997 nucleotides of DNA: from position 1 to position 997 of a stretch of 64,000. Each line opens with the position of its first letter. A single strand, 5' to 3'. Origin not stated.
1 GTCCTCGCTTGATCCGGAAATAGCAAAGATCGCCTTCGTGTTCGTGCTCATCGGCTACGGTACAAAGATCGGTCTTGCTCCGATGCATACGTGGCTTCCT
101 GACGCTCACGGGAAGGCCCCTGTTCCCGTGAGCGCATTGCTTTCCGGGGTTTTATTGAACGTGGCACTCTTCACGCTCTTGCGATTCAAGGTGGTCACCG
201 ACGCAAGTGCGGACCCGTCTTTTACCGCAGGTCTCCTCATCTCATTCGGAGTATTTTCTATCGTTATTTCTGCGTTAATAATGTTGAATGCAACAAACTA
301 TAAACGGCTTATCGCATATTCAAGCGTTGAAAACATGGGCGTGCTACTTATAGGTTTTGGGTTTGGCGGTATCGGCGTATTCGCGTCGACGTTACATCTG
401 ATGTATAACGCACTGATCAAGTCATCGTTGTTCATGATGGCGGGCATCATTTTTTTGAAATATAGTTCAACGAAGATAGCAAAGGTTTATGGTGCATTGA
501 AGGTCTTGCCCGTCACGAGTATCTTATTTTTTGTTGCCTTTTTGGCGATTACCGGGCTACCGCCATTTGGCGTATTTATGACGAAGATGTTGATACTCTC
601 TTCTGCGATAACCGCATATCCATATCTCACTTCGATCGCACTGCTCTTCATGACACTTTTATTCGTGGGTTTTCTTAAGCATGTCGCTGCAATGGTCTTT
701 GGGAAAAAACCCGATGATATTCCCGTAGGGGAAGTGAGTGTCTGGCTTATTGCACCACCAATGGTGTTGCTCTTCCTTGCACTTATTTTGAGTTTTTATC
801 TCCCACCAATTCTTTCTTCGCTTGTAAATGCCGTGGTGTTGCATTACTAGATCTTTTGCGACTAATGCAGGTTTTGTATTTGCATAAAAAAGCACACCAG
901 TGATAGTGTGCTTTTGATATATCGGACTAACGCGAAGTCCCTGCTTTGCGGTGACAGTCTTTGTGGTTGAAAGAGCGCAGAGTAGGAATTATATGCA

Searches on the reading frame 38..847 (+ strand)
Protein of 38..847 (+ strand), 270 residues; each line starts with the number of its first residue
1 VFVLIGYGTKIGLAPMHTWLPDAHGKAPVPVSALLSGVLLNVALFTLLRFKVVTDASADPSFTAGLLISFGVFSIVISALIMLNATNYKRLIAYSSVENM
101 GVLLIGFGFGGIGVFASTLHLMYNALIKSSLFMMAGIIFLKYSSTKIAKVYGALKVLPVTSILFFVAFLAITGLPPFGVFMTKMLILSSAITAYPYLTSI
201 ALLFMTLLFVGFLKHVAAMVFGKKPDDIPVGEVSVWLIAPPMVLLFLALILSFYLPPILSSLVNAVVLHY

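Call 24: search_protein_families(library=pfam, proteins=[window:38-847:+], max_evalue=0.001)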
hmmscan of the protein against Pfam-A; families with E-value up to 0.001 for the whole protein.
window:38-847:+ (270 aa): 1 family
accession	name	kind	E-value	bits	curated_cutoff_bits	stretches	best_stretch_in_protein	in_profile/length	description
PF00361.26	Proton_antipo_M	-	2.5e-42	145.5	21.5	1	2-207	87-292/294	NADH:quinone oxidoreductase/Mrp antiporter, TM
